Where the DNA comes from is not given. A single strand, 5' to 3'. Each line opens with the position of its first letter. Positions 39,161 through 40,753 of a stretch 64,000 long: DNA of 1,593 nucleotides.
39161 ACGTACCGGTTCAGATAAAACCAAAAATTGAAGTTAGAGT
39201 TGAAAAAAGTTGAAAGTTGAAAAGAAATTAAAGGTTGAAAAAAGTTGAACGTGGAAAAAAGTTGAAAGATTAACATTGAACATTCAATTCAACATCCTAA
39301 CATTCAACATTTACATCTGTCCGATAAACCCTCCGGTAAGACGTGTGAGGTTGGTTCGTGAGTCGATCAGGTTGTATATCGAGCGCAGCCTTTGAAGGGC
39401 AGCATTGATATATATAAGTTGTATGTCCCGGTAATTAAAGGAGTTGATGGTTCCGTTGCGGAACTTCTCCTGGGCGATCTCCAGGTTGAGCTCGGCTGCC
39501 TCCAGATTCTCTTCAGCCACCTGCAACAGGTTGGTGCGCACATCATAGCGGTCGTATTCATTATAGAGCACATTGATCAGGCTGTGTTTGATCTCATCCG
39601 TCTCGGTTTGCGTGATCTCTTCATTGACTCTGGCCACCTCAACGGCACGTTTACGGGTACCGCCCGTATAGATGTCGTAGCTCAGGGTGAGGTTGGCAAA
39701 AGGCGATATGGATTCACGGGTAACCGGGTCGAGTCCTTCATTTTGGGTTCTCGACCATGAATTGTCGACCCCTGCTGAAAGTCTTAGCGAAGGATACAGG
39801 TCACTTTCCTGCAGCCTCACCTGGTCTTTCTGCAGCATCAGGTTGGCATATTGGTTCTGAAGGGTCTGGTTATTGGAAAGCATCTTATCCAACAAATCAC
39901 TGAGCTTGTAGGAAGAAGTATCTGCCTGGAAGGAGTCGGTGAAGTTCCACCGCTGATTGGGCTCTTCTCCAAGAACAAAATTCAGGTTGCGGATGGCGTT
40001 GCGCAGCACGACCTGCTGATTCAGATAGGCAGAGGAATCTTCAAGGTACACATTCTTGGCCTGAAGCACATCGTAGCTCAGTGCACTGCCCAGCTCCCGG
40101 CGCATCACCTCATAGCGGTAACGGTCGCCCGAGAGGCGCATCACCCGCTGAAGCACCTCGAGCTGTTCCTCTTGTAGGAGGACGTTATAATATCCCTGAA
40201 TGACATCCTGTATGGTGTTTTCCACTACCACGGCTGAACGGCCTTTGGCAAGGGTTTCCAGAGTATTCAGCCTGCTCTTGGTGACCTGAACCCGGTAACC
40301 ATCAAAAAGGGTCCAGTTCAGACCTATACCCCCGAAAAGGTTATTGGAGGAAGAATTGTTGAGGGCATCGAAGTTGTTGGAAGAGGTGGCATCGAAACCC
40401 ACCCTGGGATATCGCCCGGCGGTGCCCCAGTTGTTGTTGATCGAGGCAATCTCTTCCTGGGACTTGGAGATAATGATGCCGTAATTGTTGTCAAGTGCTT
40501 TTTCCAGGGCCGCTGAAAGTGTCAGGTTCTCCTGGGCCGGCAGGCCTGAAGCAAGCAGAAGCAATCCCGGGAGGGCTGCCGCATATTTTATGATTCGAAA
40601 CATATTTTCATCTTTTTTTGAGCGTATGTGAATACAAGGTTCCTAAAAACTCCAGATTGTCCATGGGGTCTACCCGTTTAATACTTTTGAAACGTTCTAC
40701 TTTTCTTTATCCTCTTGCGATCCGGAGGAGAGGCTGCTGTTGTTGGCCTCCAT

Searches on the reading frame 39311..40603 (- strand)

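Call 83: search_protein_families(library=pfam, max_evalue=0.00001, proteins=[window:39311-40603:-])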
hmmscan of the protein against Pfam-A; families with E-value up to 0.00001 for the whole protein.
window:39311-40603:- (430 aa): 1 family
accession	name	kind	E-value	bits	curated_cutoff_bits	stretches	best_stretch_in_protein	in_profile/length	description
PF02321.23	OEP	-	8.3e-46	156.6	22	2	234-424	1-187/187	Outer membrane efflux protein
